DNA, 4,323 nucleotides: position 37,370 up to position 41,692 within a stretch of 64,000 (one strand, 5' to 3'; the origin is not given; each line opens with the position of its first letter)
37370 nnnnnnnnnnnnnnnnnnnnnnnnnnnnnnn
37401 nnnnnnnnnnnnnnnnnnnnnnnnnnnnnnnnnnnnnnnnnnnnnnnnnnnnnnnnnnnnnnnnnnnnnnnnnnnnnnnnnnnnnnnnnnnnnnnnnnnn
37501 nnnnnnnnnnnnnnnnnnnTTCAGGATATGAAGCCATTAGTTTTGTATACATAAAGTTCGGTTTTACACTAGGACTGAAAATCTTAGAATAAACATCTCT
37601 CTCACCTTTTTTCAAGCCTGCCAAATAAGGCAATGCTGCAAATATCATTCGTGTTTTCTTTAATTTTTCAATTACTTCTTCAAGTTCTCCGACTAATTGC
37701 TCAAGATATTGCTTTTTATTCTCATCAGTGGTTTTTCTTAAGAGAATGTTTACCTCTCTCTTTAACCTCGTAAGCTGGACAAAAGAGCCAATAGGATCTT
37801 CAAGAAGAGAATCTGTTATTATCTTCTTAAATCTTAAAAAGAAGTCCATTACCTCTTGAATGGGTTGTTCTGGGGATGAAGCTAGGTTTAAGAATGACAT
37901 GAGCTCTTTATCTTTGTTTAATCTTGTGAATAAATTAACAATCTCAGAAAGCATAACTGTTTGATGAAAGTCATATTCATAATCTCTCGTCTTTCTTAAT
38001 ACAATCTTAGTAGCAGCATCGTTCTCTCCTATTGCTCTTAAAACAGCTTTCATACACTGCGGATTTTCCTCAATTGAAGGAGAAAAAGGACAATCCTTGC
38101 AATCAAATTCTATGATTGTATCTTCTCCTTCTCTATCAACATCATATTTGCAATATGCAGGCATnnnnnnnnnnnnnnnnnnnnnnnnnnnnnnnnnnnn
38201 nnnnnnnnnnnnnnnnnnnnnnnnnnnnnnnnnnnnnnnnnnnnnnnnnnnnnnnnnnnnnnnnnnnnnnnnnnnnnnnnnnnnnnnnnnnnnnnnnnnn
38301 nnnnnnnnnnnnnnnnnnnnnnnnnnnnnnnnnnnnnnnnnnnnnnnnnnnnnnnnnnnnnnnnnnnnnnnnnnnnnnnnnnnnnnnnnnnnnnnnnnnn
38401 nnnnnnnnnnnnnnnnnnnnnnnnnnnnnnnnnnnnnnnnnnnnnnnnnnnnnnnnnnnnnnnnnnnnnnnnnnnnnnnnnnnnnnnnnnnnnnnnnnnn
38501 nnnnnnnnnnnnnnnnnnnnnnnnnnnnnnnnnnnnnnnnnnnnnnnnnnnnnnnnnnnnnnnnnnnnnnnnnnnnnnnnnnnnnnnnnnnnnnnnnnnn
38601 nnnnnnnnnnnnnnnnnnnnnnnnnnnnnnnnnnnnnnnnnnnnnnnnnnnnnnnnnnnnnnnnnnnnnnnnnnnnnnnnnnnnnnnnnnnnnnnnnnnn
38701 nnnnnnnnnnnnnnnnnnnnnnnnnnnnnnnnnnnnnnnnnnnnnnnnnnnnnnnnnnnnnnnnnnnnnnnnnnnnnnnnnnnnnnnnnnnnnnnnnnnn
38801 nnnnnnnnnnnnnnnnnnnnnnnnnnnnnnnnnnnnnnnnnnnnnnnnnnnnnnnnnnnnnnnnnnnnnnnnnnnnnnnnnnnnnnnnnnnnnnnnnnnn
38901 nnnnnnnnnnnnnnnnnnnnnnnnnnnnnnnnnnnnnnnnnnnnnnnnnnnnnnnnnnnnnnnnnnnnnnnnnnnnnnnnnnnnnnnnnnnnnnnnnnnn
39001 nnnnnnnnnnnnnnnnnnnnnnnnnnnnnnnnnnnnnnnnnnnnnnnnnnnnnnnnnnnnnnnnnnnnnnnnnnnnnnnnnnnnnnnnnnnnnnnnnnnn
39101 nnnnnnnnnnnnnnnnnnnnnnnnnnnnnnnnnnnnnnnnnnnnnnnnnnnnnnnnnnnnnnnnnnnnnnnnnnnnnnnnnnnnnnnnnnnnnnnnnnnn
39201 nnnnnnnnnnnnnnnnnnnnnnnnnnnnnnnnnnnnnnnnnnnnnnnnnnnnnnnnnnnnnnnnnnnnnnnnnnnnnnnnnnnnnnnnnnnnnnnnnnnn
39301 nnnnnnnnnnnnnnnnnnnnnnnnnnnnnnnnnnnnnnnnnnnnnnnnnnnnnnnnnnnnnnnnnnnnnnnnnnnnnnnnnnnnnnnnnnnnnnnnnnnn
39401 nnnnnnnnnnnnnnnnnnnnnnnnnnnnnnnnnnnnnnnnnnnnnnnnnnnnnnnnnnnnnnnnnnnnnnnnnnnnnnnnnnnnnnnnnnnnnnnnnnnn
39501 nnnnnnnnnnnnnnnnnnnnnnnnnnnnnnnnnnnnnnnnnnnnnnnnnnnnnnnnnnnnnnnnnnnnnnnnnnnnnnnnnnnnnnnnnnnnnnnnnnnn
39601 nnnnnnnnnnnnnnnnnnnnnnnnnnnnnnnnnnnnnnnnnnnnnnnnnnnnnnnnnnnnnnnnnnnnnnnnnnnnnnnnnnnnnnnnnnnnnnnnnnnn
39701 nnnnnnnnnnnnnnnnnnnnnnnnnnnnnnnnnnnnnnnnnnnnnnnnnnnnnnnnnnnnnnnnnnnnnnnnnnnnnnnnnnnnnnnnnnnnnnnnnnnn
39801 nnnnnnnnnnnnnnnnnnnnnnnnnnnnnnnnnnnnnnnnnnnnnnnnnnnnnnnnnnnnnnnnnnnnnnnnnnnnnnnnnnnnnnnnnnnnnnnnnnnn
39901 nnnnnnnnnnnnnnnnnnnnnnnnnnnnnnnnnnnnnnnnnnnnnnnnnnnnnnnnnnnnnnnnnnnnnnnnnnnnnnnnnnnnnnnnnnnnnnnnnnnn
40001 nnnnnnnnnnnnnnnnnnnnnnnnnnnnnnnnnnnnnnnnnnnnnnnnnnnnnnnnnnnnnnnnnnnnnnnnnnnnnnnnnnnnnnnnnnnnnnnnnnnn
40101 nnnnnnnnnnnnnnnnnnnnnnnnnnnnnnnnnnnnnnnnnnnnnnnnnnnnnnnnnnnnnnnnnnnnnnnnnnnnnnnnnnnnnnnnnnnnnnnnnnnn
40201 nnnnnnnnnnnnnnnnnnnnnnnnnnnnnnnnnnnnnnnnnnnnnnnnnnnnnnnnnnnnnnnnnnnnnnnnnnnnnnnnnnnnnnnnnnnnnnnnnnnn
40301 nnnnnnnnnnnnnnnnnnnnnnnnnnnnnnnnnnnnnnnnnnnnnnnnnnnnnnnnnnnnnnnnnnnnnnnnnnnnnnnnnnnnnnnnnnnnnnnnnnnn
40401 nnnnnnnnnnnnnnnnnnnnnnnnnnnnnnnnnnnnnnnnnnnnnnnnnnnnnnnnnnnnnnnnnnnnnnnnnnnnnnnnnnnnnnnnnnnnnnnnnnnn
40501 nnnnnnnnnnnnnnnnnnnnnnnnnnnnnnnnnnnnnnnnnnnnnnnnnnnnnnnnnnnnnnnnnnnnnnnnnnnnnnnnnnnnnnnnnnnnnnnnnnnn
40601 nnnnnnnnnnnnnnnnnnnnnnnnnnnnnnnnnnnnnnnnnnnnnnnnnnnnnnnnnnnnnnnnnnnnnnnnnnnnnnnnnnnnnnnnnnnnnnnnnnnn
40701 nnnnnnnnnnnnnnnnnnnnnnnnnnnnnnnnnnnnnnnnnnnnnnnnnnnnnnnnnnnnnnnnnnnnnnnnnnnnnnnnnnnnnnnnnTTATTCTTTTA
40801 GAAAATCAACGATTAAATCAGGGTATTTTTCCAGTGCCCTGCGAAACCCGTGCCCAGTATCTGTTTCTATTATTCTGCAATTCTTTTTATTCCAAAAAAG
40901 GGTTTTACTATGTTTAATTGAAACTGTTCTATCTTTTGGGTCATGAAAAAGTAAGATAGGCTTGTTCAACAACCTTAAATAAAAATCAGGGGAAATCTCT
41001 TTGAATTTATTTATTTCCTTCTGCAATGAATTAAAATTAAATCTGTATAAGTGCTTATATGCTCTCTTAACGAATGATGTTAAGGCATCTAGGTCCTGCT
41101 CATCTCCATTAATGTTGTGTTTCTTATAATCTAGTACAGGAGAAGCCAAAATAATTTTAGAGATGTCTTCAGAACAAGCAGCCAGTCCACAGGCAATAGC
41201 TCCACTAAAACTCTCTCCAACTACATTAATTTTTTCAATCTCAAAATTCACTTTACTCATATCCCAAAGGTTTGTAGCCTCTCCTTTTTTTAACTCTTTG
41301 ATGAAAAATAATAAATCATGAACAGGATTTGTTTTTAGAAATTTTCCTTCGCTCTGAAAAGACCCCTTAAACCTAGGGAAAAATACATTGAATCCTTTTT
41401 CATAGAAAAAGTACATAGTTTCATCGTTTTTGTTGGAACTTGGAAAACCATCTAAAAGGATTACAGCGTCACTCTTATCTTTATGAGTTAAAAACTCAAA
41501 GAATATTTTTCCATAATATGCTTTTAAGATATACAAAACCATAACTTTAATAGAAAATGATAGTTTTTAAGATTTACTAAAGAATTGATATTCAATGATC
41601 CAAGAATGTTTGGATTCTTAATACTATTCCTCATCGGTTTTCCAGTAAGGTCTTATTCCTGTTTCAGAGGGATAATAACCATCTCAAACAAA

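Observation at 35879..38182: FlaI/PilB-type ATPase carries an unusual N-terminal Cys4 cluster and long extensions, paired with an oversized FlaJ-like platform protein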

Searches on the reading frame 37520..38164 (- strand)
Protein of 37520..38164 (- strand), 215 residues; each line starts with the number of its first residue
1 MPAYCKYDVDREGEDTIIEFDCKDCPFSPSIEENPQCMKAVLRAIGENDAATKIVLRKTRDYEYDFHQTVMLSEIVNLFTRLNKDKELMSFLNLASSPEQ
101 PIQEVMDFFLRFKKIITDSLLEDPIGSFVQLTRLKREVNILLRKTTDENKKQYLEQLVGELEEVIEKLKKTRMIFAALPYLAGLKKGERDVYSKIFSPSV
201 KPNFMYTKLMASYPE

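Call 21: search_protein_representatives(protein=window:37520-38164:-)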
Query: 215 residues. Proteins with E-value up to 0.001 (for the whole library): 240; up to 1e-10: 131; up to 1e-30: 11. The best 150 are listed.
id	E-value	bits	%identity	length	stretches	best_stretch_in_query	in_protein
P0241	6.8e-41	156.3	41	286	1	6-214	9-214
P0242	1.6e-37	145.3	40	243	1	6-214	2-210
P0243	1.6e-37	145.3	39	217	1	6-210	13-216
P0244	1.8e-37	145.2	40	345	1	5-214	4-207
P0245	1.8e-35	138.6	33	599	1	6-215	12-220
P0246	6.0e-35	136.9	37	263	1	5-214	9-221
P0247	8.8e-35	136.4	37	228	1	4-215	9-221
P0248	1.3e-33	132.6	40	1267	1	7-214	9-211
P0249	6.2e-32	127.1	36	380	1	6-214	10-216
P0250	4.6e-31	124.2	33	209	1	6-212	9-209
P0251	9.3e-31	123.2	33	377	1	5-214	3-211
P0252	1.1e-28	116.5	34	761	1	7-214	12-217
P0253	1.8e-28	115.8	31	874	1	6-214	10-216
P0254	2.1e-28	115.5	33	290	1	6-215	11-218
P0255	1.1e-27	113.2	35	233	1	6-205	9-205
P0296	7.3e-20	87.7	32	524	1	13-214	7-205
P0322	2.8e-15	72.7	25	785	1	2-210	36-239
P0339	1.5e-13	67.0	30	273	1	7-211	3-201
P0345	5.8e-13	65.2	28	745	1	6-212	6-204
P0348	8.3e-13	64.6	29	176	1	18-174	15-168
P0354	4.6e-12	62.2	29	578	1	2-215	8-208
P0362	1.9e-11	60.2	28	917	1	6-215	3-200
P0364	3.2e-11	59.5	32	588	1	14-210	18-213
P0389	6.9e-09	51.9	28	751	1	3-210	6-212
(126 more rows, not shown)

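Call 37: predict_structure(alignment_id=A3)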
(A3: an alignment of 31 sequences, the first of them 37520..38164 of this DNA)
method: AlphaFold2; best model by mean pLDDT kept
length: 215 residues; sequences in the alignment: 31
mean_pLDDT: 89.2   pTM: 0.84
mean pLDDT of the five models: 89.2, 87.0, 87.0, 86.5, 86.3
residues with pLDDT >= 90: 151; 70-90: 44; 50-70: 18; < 50: 2
segments of 3 or more residues with pLDDT < 50: none
pLDDT, mean of each block of 10 residues (from residue 1): 76 95 87 93 95 93 96 97 85 63 84 94 96 97 91 91 97 97 90 94 72 74
secondary structure, 60 per line:
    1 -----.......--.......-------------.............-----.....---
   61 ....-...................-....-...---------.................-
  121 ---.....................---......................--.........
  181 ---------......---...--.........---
elements in order: E6-12 E15-21 H35-47 E53-57 E61-64 H66-84 H86-89 H103-119 H124-144 H148-169 H172-180 H190-195 E199-201 H204-212

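Call 66: list_cluster_members(proteins=[P0245, P0364, P0354, P0348, P0339, P0322, P0389, P0345, P0362, P0296])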
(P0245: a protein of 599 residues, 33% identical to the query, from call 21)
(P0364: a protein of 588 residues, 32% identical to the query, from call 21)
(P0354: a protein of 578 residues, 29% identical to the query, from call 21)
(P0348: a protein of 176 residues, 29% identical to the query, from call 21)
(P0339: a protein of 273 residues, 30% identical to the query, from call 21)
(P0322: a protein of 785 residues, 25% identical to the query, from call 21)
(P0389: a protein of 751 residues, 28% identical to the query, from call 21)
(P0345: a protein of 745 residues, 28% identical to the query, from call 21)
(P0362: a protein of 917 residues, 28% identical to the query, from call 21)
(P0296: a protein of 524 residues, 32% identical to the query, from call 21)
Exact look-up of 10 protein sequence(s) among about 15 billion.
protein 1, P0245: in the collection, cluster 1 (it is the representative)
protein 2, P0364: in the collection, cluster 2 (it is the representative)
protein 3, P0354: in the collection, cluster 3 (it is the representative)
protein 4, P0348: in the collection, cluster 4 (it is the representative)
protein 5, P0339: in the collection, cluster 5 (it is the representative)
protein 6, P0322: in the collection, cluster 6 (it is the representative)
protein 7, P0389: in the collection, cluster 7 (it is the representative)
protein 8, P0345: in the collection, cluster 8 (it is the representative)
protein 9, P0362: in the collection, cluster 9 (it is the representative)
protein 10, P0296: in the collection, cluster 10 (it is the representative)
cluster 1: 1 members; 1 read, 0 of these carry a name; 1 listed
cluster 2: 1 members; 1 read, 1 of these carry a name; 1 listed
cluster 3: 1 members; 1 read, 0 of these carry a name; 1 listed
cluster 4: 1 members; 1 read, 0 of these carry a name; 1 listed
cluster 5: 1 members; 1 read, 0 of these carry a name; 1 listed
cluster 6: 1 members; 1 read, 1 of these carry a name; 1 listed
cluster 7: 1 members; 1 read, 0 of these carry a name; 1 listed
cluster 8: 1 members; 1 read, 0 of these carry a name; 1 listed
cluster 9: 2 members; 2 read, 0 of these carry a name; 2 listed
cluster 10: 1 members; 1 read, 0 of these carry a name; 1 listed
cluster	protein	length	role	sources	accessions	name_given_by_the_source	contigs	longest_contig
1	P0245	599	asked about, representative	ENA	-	-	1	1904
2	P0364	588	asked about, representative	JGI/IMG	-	hypothetical protein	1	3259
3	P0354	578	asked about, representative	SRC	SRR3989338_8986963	-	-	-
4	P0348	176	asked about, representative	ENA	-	-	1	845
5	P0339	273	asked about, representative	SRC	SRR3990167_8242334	-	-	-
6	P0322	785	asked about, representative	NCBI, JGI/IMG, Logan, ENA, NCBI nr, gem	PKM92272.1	MAG: hypothetical protein CVU81_01375 [Euryarchaeota archaeon HGW-Euryarchaeota-1]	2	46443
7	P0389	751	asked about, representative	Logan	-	-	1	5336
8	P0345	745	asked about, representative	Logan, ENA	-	-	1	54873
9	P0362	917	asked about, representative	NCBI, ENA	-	-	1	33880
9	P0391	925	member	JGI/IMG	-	-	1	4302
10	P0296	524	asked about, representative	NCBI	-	-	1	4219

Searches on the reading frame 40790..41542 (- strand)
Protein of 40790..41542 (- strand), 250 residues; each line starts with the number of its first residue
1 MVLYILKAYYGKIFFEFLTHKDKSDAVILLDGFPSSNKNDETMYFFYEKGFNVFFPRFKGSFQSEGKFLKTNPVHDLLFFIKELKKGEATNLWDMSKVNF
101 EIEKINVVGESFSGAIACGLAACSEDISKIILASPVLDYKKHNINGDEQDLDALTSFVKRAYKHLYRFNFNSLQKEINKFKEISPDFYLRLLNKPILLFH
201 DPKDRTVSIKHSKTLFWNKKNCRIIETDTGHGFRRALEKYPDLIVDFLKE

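Call 6: search_protein_families(library=pfam, proteins=[window:40790-41542:-], max_evalue=0.01)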
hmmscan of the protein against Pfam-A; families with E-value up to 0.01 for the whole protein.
window:40790-41542:- (250 aa): 4 families
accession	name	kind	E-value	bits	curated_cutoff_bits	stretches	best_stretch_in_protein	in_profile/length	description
PF12146.15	Hydrolase_4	-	2.3e-05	24.2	27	1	26-160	6-132/239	Serine aminopeptidase, S33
PF20434.5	BD-FAE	-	0.00012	22.1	26.8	1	172-215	168-211/215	BD-FAE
PF00561.26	Abhydrolase_1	-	0.00036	20.7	25.8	0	101-145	67-111/245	alpha/beta hydrolase fold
PF02129.25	Peptidase_S15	-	0.0061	16.7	23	1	35-142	46-135/262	X-Pro dipeptidyl-peptidase (S15 family)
